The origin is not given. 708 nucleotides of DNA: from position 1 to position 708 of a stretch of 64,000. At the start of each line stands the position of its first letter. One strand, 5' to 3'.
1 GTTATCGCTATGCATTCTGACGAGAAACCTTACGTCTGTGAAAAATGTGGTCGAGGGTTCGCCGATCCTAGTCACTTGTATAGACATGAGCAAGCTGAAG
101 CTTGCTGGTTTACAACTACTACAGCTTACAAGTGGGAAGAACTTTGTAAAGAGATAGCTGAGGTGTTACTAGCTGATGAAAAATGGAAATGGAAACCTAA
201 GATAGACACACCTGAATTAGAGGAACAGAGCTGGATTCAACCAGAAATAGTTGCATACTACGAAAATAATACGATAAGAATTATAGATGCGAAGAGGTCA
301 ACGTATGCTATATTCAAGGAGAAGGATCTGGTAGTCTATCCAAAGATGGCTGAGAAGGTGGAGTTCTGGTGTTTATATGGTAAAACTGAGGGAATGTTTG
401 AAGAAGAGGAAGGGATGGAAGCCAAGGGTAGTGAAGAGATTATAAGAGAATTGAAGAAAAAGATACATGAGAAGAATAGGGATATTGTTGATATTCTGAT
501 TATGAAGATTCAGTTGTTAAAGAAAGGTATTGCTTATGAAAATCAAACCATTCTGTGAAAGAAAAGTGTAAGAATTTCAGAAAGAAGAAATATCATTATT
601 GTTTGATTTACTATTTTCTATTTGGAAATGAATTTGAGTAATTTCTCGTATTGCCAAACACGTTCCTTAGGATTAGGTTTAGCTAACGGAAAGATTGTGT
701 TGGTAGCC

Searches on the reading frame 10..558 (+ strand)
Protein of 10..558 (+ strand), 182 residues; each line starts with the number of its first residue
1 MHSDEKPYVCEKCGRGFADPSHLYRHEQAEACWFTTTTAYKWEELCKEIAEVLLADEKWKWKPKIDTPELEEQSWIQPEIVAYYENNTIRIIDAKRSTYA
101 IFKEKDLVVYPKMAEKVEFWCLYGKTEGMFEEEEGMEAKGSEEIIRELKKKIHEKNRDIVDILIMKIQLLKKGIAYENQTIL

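Call 60: search_protein_families(library=pfam, proteins=[window:10-558:+], max_evalue=0.01)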
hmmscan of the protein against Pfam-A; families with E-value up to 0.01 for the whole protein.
window:10-558:+ (182 aa): 3 families
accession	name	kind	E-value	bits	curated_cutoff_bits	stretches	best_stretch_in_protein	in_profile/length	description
PF00096.32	zf-C2H2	-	7.3e-05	23.4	25.2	1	8-27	1-20/23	Zinc finger, C2H2 type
PF13894.12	zf-C2H2_4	-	0.0017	19.3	27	1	8-28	1-21/24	C2H2-type zinc finger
PF13465.12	zf-H2C2_2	-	0.0071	17.1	40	1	1-18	8-25/26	Zinc-finger double domain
